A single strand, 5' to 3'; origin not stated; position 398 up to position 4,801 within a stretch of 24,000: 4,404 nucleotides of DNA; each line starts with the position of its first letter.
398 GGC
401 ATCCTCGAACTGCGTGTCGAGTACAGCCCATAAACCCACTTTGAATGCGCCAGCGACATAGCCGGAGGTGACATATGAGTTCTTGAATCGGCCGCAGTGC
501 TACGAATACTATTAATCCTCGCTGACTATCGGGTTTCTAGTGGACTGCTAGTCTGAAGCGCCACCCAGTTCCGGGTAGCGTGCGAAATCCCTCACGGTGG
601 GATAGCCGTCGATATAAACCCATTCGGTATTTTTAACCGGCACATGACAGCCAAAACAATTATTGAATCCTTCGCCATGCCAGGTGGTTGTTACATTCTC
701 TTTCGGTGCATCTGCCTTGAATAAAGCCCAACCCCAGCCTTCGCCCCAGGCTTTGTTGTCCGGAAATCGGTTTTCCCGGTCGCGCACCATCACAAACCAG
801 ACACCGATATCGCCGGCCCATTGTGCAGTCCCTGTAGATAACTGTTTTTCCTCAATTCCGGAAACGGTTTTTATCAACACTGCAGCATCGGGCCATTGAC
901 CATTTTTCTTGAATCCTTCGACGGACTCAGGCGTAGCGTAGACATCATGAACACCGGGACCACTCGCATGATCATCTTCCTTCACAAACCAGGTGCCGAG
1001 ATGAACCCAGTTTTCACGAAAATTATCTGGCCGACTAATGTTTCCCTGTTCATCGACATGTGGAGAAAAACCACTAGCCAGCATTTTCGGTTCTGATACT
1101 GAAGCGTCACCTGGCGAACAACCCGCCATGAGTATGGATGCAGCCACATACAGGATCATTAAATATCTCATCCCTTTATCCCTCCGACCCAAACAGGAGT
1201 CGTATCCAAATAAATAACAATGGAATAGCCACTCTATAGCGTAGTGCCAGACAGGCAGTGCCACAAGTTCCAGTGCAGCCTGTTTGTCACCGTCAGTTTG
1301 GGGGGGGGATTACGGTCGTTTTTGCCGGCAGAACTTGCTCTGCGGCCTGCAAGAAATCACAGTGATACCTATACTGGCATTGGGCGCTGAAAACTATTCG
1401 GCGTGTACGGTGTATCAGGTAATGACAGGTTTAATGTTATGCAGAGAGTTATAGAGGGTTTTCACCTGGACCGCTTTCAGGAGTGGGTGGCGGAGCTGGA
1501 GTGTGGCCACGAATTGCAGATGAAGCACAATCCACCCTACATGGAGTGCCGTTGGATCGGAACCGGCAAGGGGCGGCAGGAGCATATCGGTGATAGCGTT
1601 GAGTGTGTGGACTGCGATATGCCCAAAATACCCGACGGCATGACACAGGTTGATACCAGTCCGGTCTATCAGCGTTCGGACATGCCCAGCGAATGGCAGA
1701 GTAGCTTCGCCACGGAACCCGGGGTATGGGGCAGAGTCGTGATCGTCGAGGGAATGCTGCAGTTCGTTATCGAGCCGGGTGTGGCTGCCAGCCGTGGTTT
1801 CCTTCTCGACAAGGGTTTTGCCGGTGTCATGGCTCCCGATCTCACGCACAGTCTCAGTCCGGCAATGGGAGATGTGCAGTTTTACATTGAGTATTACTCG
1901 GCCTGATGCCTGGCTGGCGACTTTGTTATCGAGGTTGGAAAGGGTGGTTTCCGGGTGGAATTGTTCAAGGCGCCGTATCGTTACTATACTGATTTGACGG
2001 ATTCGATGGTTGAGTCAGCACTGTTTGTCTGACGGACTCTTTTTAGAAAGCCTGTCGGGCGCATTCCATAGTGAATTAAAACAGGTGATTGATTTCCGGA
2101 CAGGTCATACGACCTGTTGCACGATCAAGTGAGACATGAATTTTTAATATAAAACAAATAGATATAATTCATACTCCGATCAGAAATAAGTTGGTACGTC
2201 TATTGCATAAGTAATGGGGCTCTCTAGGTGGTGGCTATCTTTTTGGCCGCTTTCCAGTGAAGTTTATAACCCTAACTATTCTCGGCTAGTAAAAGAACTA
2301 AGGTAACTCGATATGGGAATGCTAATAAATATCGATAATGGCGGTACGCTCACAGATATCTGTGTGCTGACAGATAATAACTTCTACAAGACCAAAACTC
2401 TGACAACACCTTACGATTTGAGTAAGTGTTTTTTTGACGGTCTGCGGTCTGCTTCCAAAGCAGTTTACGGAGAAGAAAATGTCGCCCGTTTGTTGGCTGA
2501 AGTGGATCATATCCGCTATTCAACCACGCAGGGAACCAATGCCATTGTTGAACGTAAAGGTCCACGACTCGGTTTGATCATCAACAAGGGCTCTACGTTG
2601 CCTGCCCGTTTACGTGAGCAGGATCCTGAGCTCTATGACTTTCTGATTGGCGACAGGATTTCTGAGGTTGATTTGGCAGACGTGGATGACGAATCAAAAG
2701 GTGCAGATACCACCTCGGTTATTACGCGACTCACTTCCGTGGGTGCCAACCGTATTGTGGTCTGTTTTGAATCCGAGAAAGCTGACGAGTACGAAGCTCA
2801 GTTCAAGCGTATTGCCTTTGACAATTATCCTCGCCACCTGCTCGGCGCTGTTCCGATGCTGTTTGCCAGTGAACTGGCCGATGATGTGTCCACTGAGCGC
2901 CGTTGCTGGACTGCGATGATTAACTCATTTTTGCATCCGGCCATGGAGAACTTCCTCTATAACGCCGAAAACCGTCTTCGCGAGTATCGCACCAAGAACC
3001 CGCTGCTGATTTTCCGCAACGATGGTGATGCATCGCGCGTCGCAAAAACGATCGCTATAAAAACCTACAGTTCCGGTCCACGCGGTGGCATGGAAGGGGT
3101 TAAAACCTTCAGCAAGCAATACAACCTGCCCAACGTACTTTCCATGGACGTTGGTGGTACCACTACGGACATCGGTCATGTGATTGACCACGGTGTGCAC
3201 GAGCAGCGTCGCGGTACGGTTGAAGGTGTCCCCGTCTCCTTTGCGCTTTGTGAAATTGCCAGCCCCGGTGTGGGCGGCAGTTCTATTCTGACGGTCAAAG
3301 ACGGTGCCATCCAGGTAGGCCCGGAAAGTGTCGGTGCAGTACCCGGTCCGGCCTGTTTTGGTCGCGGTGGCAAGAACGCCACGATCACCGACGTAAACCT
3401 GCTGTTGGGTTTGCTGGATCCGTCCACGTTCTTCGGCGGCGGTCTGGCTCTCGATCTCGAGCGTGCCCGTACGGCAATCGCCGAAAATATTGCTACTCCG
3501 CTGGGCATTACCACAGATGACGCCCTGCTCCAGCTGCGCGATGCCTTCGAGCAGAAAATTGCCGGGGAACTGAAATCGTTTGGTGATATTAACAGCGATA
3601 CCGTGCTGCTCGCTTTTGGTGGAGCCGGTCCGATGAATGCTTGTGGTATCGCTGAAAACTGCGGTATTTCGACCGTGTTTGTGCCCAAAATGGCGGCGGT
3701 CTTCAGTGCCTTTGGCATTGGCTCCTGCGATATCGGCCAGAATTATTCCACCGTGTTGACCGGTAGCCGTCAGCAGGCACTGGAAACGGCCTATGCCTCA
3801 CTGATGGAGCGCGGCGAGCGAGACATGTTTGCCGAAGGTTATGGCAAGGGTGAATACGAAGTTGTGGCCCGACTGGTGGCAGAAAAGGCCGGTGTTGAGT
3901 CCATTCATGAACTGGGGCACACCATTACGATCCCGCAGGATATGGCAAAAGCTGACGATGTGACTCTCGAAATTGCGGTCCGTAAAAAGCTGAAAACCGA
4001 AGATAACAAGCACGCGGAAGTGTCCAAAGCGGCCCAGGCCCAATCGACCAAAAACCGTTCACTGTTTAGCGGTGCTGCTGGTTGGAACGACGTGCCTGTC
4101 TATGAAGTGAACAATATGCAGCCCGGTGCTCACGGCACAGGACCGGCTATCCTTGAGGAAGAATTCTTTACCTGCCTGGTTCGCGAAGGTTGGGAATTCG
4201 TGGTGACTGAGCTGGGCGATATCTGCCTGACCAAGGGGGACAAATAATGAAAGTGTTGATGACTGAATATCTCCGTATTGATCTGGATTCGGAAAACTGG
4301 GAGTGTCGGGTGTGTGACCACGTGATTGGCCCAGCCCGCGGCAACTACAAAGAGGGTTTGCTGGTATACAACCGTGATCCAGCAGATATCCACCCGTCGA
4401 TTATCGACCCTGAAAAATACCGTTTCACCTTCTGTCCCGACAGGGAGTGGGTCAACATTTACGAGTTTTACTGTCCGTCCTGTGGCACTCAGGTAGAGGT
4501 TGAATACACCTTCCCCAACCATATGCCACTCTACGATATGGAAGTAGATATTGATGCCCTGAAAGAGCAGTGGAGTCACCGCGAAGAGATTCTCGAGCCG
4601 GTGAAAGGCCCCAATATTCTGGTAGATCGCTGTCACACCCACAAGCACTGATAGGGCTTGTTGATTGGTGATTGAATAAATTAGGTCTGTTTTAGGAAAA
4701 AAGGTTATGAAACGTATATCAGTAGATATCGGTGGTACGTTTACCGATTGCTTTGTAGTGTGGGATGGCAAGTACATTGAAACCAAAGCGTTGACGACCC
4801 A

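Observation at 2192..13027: Apc-type (two-HyuA, five-protein) ATP-dependent ketone carboxylase operon carrying its own CoA ligase and thiolase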

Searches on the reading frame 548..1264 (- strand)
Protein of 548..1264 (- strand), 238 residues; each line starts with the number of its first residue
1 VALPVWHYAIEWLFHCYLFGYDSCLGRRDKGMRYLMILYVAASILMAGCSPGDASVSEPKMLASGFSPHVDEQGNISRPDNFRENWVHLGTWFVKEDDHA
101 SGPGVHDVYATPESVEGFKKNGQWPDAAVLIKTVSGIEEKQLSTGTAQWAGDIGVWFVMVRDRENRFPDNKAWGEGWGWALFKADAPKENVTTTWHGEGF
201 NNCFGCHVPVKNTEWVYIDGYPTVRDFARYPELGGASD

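Call 5: search_protein_families(library=pfam, proteins=[window:548-1264:-], max_evalue=0.01)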
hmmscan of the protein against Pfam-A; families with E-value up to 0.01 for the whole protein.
window:548-1264:- (238 aa): 1 family
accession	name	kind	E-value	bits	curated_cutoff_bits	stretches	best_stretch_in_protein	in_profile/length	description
PF16694.10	Cytochrome_P460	-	3.2e-23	82.9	27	1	79-217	1-124/125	Cytochrome P460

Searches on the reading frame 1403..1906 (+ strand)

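Call 5: search_protein_families(library=pfam, proteins=[window:1403-1906:+], max_evalue=0.01)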
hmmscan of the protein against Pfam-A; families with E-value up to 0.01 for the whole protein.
window:1403-1906:+ (167 aa): 2 families
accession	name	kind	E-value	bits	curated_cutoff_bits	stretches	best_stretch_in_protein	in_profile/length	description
PF12088.13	DUF3565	-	2.1e-18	66.5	25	1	19-73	2-56/58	Protein of unknown function (DUF3565)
PF09313.17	DUF1971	-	5.3e-11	42.8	23.1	1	86-162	3-80/80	Domain of unknown function (DUF1971)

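Call 62: search_protein_families(library=ncbifam, proteins=[window:1403-1906:+], max_evalue=1e-10)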
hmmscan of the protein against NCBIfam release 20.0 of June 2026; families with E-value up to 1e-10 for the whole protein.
window:1403-1906:+ (167 aa): 0 families

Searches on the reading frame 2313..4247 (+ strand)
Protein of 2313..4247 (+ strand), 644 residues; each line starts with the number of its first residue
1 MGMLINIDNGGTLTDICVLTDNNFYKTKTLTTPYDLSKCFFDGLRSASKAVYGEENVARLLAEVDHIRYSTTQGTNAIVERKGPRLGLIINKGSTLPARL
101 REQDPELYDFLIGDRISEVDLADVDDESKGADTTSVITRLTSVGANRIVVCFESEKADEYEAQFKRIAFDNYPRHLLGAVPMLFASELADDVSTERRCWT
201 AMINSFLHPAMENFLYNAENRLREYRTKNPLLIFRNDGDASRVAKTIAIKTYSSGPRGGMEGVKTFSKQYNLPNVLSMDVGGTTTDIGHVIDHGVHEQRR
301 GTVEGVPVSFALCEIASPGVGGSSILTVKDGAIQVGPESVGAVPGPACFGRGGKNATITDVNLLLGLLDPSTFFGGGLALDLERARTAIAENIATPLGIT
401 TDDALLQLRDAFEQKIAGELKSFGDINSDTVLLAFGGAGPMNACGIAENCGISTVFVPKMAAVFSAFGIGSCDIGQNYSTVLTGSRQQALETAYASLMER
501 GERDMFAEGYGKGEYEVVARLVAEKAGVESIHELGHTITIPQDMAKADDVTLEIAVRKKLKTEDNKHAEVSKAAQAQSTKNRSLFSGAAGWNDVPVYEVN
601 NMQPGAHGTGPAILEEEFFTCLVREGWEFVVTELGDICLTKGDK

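Call 3: search_protein_families(library=pfam, proteins=[window:2313-4247:+], max_evalue=0.01)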
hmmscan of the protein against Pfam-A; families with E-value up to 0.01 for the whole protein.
window:2313-4247:+ (644 aa): 4 families
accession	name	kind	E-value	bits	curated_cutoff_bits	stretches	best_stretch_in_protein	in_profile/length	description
PF01968.24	Hydantoinase_A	-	3.8e-63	213.9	22.9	1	197-474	1-287/291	Hydantoinase/oxoprolinase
PF05378.19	Hydant_A_N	-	9.4e-21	74.8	25.2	1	5-112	2-105/176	Hydantoinase/oxoprolinase N-terminal region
PF19278.4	Hydant_A_C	-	4e-06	26.8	21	1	563-631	118-182/193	Hydantoinase/oxoprolinase C-terminal domain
PF13941.12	MutL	-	0.00047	19.5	27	1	250-307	219-277/450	MutL protein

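Call 4: search_protein_families(library=ncbifam, proteins=[window:2313-4247:+], max_evalue=0.01)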
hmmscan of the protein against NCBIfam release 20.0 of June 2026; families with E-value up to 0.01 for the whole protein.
window:2313-4247:+ (644 aa): 3 families
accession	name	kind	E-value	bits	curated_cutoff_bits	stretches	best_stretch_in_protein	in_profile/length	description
NF042960.1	AcphenoCarb_ApcA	equivalog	1.6e-105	353.8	1250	1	4-641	3-657/658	acetophenone carboxylase subunit alpha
NF050156.1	CapLactmsAlpCapA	equivalog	5.9e-72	243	1000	3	176-533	185-552/689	caprolactamase subunit alpha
NF042975.2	AcphenoCarb_ApcC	equivalog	2.8e-70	237.4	1500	2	136-478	162-509/733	acetophenone carboxylase subunit gamma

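Call 9: search_solved_structures(query=window:2313-4247:+, max_evalue=0.001)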
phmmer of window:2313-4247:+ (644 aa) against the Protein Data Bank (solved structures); distinct sequences matched with E-value up to 0.001: 6.
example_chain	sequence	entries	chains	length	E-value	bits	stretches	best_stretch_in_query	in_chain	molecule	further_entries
5l9w_b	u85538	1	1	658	3e-87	296.9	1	5-640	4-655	Acetophenone carboxylase alpha subunit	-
5l9w_B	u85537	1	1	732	1.3e-65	225.5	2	133-478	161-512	Acetophenone carboxylase gamma subunit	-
6yra_A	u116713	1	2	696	1.1e-47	166.2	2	187-533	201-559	5-oxoprolinase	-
5svb_B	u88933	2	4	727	1.4e-42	149.4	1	144-481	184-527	Acetone carboxylase beta subunit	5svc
7hk5_A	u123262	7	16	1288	4.2e-42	147.8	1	137-485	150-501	N-methylhydantoinase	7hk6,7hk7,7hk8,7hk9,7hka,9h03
5m45_B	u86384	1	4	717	5e-42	147.6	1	195-481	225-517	Acetone carboxylase beta subunit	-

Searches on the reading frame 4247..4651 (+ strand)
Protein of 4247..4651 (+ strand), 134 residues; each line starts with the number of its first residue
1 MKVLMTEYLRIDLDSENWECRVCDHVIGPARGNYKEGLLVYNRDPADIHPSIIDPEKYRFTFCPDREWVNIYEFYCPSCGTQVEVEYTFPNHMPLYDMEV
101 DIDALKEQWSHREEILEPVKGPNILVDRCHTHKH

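Call 3: search_protein_families(library=pfam, proteins=[window:4247-4651:+], max_evalue=0.01)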
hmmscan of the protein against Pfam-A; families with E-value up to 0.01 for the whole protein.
window:4247-4651:+ (134 aa): 4 families
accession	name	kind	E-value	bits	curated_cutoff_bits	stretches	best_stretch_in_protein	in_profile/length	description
PF08882.16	Acetone_carb_G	-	2.3e-34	118.5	21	1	4-109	2-112/113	Acetone carboxylase gamma subunit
PF00301.25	Rubredoxin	-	0.0058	17.1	23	0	17-37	1-21/47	Rubredoxin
PF22747.2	Zn_ribbon_DUF2089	-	0.0083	16.7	27.6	0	71-89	10-28/32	DUF2089 zinc ribbon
PF17283.8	Zn_ribbon_SprT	-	0.009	16.5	28.1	0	72-83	3-14/38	SprT-like zinc ribbon domain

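Call 4: search_protein_families(library=ncbifam, proteins=[window:4247-4651:+], max_evalue=0.01)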
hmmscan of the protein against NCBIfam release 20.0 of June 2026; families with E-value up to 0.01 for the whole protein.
window:4247-4651:+ (134 aa): 1 family
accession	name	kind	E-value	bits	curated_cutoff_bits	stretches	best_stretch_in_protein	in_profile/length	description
NF042974.2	AcphenoCarb_ApcB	equivalog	5.4e-34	116.9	250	1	3-111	5-110/128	acetophenone carboxylase subunit beta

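Call 12: search_solved_structures(query=window:4247-4651:+, max_evalue=0.01, show_alignments=2)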
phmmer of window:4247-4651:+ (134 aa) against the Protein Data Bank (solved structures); distinct sequences matched with E-value up to 0.01: 3.
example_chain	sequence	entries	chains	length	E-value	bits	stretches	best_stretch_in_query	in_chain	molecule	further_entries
5l9w_C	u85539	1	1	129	2.2e-27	99.1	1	3-108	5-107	Acetophenone carboxylase beta subunit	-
5svb_C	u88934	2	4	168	2.3e-05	27.7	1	15-109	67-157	Acetone carboxylase gamma subunit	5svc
5m45_C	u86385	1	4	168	5.2e-05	26.6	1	15-109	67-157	Acetone carboxylase gamma subunit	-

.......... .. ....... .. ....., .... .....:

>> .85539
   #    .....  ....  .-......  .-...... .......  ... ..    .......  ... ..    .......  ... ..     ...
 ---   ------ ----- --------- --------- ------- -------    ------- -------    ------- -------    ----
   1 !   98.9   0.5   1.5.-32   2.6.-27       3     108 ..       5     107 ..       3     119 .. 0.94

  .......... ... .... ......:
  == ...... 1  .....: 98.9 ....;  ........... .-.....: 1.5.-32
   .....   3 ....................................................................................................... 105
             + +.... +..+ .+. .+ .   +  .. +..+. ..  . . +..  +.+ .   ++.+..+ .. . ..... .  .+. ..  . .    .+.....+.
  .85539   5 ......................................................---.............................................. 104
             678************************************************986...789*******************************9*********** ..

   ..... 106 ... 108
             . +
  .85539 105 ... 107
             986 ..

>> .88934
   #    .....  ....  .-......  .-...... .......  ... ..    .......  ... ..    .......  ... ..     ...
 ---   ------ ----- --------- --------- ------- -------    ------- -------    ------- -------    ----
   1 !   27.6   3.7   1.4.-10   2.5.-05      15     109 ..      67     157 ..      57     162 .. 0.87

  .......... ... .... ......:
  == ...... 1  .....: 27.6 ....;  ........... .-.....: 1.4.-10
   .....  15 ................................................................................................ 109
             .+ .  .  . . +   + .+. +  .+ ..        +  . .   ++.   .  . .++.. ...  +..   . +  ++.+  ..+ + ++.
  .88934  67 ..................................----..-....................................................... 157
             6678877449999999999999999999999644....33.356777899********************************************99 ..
